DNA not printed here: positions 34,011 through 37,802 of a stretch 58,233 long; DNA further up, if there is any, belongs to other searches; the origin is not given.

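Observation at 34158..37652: Single polypeptide with three tandem ParA/MinD domains in which both the P-loop Lys and the catalytic Asp are systematically replaced, plus a fourth domain with no P-loop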

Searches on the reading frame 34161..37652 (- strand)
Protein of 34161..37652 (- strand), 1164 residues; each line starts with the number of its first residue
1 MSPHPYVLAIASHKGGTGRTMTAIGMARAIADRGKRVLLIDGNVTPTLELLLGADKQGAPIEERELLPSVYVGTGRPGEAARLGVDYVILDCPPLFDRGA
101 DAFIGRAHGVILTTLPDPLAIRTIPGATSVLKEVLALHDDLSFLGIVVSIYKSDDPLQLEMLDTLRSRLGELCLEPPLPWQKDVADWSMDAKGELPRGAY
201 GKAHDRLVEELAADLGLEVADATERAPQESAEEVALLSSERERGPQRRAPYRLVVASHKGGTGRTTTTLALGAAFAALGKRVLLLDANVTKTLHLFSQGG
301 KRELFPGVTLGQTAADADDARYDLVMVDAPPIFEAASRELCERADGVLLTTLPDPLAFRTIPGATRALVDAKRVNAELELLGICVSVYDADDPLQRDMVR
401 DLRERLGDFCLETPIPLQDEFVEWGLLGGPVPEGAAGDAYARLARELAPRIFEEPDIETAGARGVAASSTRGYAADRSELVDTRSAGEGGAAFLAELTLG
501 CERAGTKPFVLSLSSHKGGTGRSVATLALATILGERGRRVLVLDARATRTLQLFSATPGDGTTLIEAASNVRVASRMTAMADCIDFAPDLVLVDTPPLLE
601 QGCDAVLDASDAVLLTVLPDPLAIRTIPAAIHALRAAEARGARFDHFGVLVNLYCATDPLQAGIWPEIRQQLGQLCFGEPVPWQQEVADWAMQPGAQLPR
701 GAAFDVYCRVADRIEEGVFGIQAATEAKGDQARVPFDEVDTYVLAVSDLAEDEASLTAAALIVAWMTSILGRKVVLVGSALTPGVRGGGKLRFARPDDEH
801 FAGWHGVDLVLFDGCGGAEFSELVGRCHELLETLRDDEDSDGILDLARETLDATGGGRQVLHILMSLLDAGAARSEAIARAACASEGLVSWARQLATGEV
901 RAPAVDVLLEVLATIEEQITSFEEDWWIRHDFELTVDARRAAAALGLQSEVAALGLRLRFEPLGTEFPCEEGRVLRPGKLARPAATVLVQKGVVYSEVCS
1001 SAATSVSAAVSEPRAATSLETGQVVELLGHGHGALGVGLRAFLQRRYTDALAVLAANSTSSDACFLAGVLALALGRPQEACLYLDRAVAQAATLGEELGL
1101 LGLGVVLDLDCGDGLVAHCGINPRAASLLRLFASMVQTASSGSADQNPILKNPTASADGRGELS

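Call 6: search_protein_families(library=pfam, proteins=[window:34161-37652:-], max_evalue=0.1)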
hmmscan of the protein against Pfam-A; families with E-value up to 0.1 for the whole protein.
window:34161-37652:- (1164 aa): 11 families
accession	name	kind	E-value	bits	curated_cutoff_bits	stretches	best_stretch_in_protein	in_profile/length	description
PF01656.29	CbiA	-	5.9e-37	126.9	25.4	3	8-189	1-120/125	CobQ/CobB/MinD/ParA nucleotide binding domain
PF13614.12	AAA_31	-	7.5e-30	104.6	27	4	7-43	3-39/177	AAA domain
PF10609.15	ParA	-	1.2e-16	61.3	27.1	3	7-69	5-68/246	NUBPL iron-transfer P-loop NTPase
PF07015.17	VirC1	-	8e-13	48.7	24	3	254-296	5-47/231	VirC1 protein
PF06564.18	CBP_BcsQ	-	1.3e-11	44.9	21.3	2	253-295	4-46/234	Cellulose biosynthesis protein BcsQ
PF09140.17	MipZ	-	1.4e-08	34.8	20.7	1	252-289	2-39/262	ATPase MipZ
PF00142.24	Fer4_NifH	-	1.4e-07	31.7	25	0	14-41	8-35/271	4Fe-4S iron sulfur cluster binding proteins, NifH/frxC family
PF02374.21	ArsA_ATPase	-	0.00014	21.6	24.3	0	252-286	2-36/305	Anion-transporting ATPase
PF07719.23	TPR_2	-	0.027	15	27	0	1062-1090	2-30/34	Tetratricopeptide repeat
PF01268.25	FTHFS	-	0.033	12.8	27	0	208-283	15-90/556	Formate--tetrahydrofolate ligase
PF13450.12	NAD_binding_8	-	0.086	13.6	21.9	0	524-557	6-39/68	NAD(P)-binding Rossmann-like domain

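Call 7: search_protein_families(library=ncbifam, proteins=[window:34161-37652:-], max_evalue=0.1)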
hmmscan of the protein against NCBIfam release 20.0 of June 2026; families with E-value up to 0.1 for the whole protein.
window:34161-37652:- (1164 aa): 34 families (the best 25 are shown)
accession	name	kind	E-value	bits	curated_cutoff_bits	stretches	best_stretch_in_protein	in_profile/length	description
NF041546.1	ParA_partition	equivalog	2e-43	148.3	180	3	254-402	3-156/203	ParA family partition ATPase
TIGR03371.1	cellulose_yhjQ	equivalog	1.9e-28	99.6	157.85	5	7-56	3-52/246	cellulose biosynthesis protein BcsQ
TIGR01969.1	minD_arch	subfamily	2.8e-25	88.9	201.75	3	253-290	3-40/251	cell division ATPase MinD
NF047398.1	AAA_KGGVGR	domain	6.5e-24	85.3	90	3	5-52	2-50/190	KGGVGR-motif variant AAA ATPase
TIGR01968.1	minD_bact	equivalog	2e-20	73.2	212.9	2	253-289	4-40/261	septum site-determining protein MinD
TIGR03453.1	partition_RepA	equivalog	2.5e-19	69.4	348.45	2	6-53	105-152/387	plasmid partitioning protein RepA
NF010423.0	PRK13849.1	equivalog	2.9e-15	56.3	313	3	253-296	4-47/231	conjugal transfer ATPase VirC1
NF010259.0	PRK13705.1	equivalog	5.4e-15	55.2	725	2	4-44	105-145/388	plasmid-partitioning protein SopA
TIGR01007.1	eps_fam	subfamily_domain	4.7e-14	52.4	108.05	2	7-44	19-56/204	polysaccharide biosynthesis tyrosine autokinase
NF053622.1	ATPseBagAMYCTU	equivalog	1.4e-13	51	400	3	249-287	5-43/325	ATPase BagA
NF050088.1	Get3_fold_NosAFP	equivalog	4.2e-13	49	325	1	14-62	10-58/364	Get3/ArsA fold putative tail anchor-mediating ATPase NosAFP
NF008669.0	PRK11670.1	equivalog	4.6e-13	48.8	348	3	7-57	109-160/369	iron-sulfur cluster carrier protein ApbC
NF041136.1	MrpORP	equivalog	1.7e-11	44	450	2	7-70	7-71/365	iron-sulfur cluster carrier protein MrpORP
TIGR03018.1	pepcterm_TyrKin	hypoth_equivalog_domain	7.9e-11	41.7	230.65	1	6-54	36-86/207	XrtA-associated tyrosine autokinase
TIGR03029.1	EpsG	equivalog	4.4e-10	39.2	313.8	2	5-44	103-142/274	chain length determinant protein tyrosine kinase EpsG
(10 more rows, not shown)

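Call 12: find_homologous_proteins(query=window:34161-37652:-, max_evalue=1e-10)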
Query window:34161-37652:- (1164 aa): 4 proteins with E <= 1e-10 among 8000 candidates.
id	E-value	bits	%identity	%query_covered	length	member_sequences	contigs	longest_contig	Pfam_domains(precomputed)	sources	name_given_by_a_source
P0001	0.0e+0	2560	100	100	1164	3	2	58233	PF00142.25,PF10609.16,PF01656.30,PF13614.13,PF07015.18,PF09140.18,PF06564.19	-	-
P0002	0.0e+0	1624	66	100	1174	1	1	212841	PF00142.25,PF10609.16,PF01656.30,PF13614.13,PF07015.18,PF09140.18,PF06564.19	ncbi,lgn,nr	ncbi:MAG: ParA family protein [Planctomycetes bacterium]|nr:ParA family protein [Planctomycetota bac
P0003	0.0e+0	1595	65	100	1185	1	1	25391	PF00142.25,PF10609.16,PF01656.30,PF13614.13,PF07015.18,PF09140.18,PF06564.19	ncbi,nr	ncbi:MAG: ParA family protein [Planctomycetes bacterium]|nr:ParA family protein [Planctomycetota bac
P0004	2.0e-72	263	36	36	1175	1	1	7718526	PF01656.30,PF13614.13,PF06564.19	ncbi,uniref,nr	ncbi:Chromosome-partitioning ATPase Soj [Planctomycetes bacterium Poly30]|uniref:Chromosome-partitio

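Call 14: find_encoding_contigs(protein=P0002, flank=10000, max_places=3)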
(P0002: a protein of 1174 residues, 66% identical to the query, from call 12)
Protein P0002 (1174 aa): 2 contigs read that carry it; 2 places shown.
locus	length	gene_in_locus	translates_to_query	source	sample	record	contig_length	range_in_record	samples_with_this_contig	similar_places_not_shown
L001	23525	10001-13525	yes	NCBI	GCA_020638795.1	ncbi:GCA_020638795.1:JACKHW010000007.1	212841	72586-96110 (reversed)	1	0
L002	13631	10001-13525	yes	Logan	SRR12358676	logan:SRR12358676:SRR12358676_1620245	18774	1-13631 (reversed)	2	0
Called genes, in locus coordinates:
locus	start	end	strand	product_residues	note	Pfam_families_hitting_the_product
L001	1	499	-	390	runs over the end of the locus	-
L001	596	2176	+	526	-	PF13428:TPR_14 (faint), PF14559:TPR_19 (faint), PF13174:TPR_6 (faint)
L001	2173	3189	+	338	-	PF01073:3Beta_HSD, PF01370:Epimerase, PF02719:Polysacc_synt_2, PF04321:RmlD_sub_bind, PF05368:NmrA, PF07993:NAD_binding_4 (faint), PF13460:NAD_binding_10, PF16363:GDP_Man_Dehyd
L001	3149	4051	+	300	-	PF23023:Anti-Pycsar_Apyc1, PF00753:Lactamase_B, PF12706:Lactamase_B_2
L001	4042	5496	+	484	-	PF02113:Peptidase_S13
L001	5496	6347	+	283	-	PF00459:Inositol_P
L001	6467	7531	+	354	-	PF00069:Pkinase (faint)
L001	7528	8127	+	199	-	-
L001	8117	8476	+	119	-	-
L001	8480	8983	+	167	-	PF00502:Phycobilisome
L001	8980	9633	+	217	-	-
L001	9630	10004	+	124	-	-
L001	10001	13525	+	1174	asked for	PF00142:Fer4_NifH (faint), PF01656:CbiA, PF06564:CBP_BcsQ (faint), PF07015:VirC1 (faint), PF09140:MipZ (faint), PF10609:ParA (faint), PF13614:AAA_31 (faint), PF01656:CbiA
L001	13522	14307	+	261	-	PF00142:Fer4_NifH (weak), PF01656:CbiA, PF02374:ArsA_ATPase, PF06564:CBP_BcsQ, PF09140:MipZ (weak), PF10609:ParA, PF13614:AAA_31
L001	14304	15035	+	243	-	-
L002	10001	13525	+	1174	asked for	PF00142:Fer4_NifH (faint), PF01656:CbiA, PF06564:CBP_BcsQ (faint), PF07015:VirC1 (faint), PF09140:MipZ (faint), PF10609:ParA (faint), PF13614:AAA_31 (faint), PF01656:CbiA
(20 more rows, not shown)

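Call 15: find_encoding_contigs(protein=P0004, flank=10000, max_places=3)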
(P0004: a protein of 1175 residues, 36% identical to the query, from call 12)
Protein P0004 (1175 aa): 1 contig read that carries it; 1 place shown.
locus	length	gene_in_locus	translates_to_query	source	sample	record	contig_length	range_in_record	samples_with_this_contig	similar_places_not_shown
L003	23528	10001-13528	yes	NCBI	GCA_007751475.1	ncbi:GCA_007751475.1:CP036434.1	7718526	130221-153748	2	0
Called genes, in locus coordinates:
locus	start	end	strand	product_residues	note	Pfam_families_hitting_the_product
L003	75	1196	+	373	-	PF25487:ETR1_N, PF00512:HisKA, PF02518:HATPase_c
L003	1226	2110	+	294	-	PF03629:SASA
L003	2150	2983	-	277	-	PF05996:Fe_bilin_red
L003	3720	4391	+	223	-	PF01126:Heme_oxygenase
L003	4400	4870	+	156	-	PF00111:Fer2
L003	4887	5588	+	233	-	PF02830:V4R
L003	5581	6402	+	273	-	-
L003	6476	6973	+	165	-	PF00502:Phycobilisome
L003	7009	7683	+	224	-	-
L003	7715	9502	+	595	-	PF00069:Pkinase, PF07714:PK_Tyr_Ser-Thr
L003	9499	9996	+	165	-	-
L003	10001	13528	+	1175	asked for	PF06564:CBP_BcsQ (faint), PF13614:AAA_31 (faint), PF01656:CbiA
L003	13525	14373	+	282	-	PF10609:ParA, PF00142:Fer4_NifH (weak), PF01656:CbiA, PF02374:ArsA_ATPase, PF06564:CBP_BcsQ, PF13614:AAA_31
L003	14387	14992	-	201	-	PF00857:Isochorismatase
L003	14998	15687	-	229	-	PF00293:NUDIX, PF19368:WHD_AraR, PF21906:WHD_NrtR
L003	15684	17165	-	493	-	PF17767:NAPRTase_N, PF04095:NAPRTase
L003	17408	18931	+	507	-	-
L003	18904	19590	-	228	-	PF14018:DUF4234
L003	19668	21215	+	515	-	PF13620:CarboxypepD_reg (faint)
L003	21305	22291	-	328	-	PF02653:BPD_transp_2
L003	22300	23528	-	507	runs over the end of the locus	PF00005:ABC_tran, PF13304:AAA_21 (faint), PF00005:ABC_tran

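Call 30: find_related_loci(query=A1, collection=genome_contigs, flank=10000)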
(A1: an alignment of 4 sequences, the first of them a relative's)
Query A1 (1164 aa) in genome_contigs; peptide patterns used: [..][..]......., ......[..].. (x = any residue, [..] = any of these).
32 stretches matched a pattern; 7 encode a relative of the query (tblastn E <= 1e-3); 7 distinct loci.
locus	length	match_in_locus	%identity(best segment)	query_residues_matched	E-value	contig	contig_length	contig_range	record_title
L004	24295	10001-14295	66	1-1164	0e+0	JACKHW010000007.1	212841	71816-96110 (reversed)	MAG: Planctomycetota bacterium isolate HK-STAS-PLAN-28 HK-STAS-PLAN-28_7, whole genome shotgun sequence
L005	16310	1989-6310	65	1-1164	0e+0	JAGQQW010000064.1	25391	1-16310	MAG: Planctomycetota bacterium isolate HKST-UBA76 NODE_64_length_25391_cov_4.154302, whole genome shotgun sequence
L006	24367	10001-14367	36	1-735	1e-63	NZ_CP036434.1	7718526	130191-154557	Saltatorellus ferox strain Poly30 chromosome, complete genome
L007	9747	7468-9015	31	5-720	1e-41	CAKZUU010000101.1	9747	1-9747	MAG: uncultured Gemmataceae bacterium isolate N1_Bin_Bin_127_sub_1 genome assembly, contig: c_000004053935, whole genome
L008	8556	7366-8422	35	5-696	2e-26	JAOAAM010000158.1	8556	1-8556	MAG: Gemmataceae bacterium isolate SKW148 k141_123171, whole genome shotgun sequence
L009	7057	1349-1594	54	7-544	1e-5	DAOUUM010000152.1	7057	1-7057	MAG TPA_asm: Candidatus Heimdallarchaeota archaeon isolate CSMAG_823 CSMAG_823_k141_1892261_length_7057_cov_7.0000, whol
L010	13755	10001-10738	24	8-286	4e-5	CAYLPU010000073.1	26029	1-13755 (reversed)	MAG TPA_asm: uncultured Anaerolineales bacterium isolate binchicken_co243_290 genome assembly, contig: NODE_1337_length_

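Call 40: search_protein_families(library=pfam, proteins=[L003:4887-5588:+, L003:5581-6402:+, L003:7009-7683:+, L003:9499-9996:+, L008:4159-4959:+, L008:6546-7196:+, L008:4914-5879:+], max_evalue=1)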
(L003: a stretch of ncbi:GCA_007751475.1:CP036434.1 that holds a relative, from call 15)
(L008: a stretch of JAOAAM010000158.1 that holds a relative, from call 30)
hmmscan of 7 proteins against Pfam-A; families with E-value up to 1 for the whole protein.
L003:4887-5588:+ (233 aa): 2 families
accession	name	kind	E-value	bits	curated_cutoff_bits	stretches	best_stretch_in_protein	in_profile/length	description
PF02830.23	V4R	-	4.2e-14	52.8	31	1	146-204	2-60/62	V4R domain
PF06505.16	XylR_N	-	0.0027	17.8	23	1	49-113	17-81/101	Activator of aromatic catabolism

L003:5581-6402:+ (273 aa): 0 families

L003:7009-7683:+ (224 aa): 2 families
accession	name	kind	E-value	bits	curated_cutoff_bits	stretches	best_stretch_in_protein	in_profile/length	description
PF07308.18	DUF1456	-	0.092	13.4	27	0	26-52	38-64/68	Protein of unknown function (DUF1456)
PF03500.18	Cellsynth_D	-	0.17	12.5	23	1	93-154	40-101/110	Cellulose synthase subunit D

L003:9499-9996:+ (165 aa): 0 families

L008:4159-4959:+ (266 aa): 1 family
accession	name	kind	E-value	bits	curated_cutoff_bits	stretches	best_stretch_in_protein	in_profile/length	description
PF02830.23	V4R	-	1.5e-12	47.8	31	1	169-229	2-61/62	V4R domain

L008:6546-7196:+ (216 aa): 1 family
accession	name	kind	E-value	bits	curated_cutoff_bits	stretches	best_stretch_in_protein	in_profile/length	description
PF02830.23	V4R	-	0.002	18.6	31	1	151-188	24-61/62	V4R domain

L008:4914-5879:+ (321 aa): 0 families

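Call 53: search_protein_families(library=ncbifam, proteins=[L008:7498-8127:+], max_evalue=0.00001)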
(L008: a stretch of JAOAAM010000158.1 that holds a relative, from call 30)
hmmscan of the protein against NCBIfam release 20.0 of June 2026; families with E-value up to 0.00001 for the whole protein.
L008:7498-8127:+ (210 aa): 6 families
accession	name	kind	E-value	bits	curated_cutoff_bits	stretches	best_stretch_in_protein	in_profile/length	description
NF041546.1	ParA_partition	equivalog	1.3e-16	60.8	180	1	5-135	1-135/203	ParA family partition ATPase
TIGR01007.1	eps_fam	subfamily_domain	1.3e-08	34.6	108.05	1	5-54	19-68/204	polysaccharide biosynthesis tyrosine autokinase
NF047398.1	AAA_KGGVGR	domain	1.1e-07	32.3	90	1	4-41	3-40/190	KGGVGR-motif variant AAA ATPase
TIGR03371.1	cellulose_yhjQ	equivalog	1e-06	28.4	157.85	0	5-44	3-42/246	cellulose biosynthesis protein BcsQ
TIGR01969.1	minD_arch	subfamily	1.1e-06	28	201.75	1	5-41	2-38/251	cell division ATPase MinD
TIGR03453.1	partition_RepA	equivalog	9.2e-06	24.7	348.45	0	5-49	106-150/387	plasmid partitioning protein RepA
